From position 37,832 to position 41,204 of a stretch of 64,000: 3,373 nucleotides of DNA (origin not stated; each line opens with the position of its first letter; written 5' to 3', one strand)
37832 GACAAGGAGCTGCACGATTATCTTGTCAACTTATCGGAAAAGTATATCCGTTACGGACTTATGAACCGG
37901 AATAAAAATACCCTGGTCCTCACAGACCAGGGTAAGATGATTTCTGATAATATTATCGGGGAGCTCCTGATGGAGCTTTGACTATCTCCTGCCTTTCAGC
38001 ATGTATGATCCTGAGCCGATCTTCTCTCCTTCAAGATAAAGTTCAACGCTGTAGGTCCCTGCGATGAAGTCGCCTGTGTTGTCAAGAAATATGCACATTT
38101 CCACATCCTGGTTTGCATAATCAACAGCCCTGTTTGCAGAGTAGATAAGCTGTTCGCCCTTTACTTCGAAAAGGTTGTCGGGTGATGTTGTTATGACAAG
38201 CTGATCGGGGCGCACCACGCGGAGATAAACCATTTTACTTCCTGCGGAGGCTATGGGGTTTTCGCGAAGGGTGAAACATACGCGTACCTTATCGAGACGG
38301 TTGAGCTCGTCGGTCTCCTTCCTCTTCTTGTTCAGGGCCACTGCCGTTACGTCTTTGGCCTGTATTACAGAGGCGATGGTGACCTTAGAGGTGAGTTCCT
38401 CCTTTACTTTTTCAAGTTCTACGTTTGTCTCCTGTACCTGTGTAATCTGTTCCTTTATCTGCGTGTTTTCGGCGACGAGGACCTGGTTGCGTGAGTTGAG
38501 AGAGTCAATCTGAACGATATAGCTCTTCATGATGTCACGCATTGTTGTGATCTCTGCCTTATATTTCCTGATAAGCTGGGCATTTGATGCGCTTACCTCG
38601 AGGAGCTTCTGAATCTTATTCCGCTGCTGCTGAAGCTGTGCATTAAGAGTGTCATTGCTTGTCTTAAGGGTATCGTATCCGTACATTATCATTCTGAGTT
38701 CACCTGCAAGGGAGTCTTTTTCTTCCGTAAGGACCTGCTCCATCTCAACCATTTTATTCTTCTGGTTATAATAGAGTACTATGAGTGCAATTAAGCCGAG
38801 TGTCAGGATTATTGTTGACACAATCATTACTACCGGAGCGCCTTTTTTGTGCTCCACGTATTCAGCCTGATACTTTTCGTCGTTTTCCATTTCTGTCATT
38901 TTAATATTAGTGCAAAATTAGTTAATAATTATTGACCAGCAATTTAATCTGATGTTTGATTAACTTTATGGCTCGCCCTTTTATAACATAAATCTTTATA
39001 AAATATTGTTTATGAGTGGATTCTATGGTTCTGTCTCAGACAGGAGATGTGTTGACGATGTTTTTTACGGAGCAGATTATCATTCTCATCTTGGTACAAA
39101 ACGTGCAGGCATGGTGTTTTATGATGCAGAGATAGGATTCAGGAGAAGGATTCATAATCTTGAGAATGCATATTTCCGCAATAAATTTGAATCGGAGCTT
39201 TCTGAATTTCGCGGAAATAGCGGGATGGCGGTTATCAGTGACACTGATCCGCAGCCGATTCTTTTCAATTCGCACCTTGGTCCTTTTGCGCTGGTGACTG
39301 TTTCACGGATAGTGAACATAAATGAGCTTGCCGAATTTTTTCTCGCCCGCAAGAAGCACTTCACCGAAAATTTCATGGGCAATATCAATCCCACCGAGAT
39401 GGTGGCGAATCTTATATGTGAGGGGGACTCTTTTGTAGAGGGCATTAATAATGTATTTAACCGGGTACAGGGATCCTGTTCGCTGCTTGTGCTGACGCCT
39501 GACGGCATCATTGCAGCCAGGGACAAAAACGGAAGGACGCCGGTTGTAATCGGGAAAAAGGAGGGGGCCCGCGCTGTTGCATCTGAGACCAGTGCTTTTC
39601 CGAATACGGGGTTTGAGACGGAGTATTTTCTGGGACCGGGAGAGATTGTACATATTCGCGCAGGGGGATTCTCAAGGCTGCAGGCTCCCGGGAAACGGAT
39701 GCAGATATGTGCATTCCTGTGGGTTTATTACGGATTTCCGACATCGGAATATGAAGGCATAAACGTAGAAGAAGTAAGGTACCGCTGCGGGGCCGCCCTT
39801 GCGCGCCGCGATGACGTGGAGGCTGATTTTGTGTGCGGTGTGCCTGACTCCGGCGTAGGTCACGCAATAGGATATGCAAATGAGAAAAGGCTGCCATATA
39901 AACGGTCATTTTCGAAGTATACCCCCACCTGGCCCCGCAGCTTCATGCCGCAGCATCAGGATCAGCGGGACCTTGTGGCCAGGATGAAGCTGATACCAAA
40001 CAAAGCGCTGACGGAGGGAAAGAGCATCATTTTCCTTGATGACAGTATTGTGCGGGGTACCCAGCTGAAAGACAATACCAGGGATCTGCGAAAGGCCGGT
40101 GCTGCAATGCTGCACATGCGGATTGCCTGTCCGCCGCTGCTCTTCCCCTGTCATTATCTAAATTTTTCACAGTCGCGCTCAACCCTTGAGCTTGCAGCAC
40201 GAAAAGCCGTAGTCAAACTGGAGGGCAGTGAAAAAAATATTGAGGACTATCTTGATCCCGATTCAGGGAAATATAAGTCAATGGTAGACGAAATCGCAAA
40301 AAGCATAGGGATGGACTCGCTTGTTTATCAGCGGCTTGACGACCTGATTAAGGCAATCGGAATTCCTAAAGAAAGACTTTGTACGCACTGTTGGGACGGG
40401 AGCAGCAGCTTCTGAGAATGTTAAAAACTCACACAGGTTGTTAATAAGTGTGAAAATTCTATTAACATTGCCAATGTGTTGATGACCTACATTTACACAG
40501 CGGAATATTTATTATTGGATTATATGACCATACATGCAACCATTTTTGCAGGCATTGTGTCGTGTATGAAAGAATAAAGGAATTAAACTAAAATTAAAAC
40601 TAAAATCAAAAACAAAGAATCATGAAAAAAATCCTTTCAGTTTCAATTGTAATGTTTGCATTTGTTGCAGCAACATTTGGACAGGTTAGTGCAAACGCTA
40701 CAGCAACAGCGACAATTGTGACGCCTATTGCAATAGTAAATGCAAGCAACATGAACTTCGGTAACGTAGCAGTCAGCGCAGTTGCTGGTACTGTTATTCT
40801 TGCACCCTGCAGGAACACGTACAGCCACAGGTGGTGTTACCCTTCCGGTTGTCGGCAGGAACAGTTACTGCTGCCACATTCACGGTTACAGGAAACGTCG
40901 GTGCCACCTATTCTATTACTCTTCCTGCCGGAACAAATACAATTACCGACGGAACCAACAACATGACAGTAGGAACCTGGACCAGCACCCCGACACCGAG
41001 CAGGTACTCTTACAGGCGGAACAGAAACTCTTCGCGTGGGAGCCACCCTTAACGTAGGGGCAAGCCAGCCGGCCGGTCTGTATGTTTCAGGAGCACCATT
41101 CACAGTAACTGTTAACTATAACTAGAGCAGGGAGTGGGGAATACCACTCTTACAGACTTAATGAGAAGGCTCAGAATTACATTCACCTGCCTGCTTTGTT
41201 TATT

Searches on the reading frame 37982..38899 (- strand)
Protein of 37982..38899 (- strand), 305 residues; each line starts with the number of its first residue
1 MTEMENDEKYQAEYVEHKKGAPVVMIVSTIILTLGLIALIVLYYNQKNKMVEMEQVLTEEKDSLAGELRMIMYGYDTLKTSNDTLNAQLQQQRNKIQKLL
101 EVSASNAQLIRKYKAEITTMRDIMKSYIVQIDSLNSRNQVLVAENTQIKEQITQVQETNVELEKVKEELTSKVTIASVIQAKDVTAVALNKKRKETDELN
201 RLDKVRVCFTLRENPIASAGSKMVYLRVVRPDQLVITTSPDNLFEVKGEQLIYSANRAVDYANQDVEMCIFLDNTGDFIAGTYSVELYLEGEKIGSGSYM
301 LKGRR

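Call 6: search_protein_families(library=pfam, proteins=[window:37982-38899:-], max_evalue=0.01)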
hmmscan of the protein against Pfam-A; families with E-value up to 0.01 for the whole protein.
window:37982-38899:- (305 aa): 3 families
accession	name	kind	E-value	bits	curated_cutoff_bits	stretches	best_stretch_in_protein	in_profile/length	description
PF10473.14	CENP-F_leu_zip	-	0.0017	18.9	34.5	1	47-130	48-130/140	Leucine-rich repeats of kinetochore protein Cenp-F/LEK1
PF02183.23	HALZ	-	0.0038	17.8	28.1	0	75-96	21-42/43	Homeobox associated leucine zipper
PF06785.16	UPF0242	-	0.0054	17.3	33.5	0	29-184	40-160/194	Uncharacterised protein family (UPF0242) N-terminus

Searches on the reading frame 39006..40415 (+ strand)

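Call 6: search_protein_families(library=pfam, proteins=[window:39006-40415:+], max_evalue=0.01)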
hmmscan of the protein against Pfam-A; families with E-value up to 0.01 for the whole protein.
window:39006-40415:+ (469 aa): 1 family
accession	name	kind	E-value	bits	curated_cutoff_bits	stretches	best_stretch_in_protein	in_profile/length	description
PF13537.11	GATase_7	-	4.8e-08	33.5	25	1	77-198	8-121/123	Glutamine amidotransferase domain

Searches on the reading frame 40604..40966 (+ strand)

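Call 6: search_protein_families(library=pfam, proteins=[window:40622-40966:+], max_evalue=0.01)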
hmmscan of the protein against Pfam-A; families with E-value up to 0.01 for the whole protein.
window:40622-40966:+ (114 aa): 0 families

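Call 7: search_protein_families(library=ncbifam, proteins=[window:40622-40966:+], max_evalue=0.1)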
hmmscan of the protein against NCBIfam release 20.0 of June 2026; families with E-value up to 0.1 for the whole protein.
window:40622-40966:+ (114 aa): 0 families

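Call 21: search_protein_families(library=pfam, proteins=[window:40604-40963:+], max_evalue=1)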
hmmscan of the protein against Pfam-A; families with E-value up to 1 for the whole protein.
window:40604-40963:+ (120 aa): 1 family
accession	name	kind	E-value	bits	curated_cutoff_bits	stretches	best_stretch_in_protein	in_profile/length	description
PF06645.18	SPC12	-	0.54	10.8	23.6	1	4-40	6-42/71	Microsomal signal peptidase 12 kDa subunit (SPC12)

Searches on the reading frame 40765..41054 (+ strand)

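Call 21: search_protein_families(library=pfam, proteins=[window:40765-41049:+, window:40770-41054:+], max_evalue=1)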
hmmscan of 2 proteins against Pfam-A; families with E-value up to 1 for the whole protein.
window:40765-41049:+ (95 aa): 2 families
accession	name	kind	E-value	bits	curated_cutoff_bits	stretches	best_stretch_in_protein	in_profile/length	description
PF14352.11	DUF4402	-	1.1e-09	39.5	25.2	1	27-83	37-93/129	Domain of unknown function (DUF4402)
PF20328.3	DUF6623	-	0.13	12.6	27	1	18-75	10-67/149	Family of unknown function (DUF6623)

window:40770-41054:+ (95 aa): 1 family
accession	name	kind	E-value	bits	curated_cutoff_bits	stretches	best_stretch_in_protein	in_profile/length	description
PF09662.15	Phenyl_P_gamma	-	0.028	15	25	1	55-83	31-59/83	Phenylphosphate carboxylase gamma subunit (Phenyl_P_gamma)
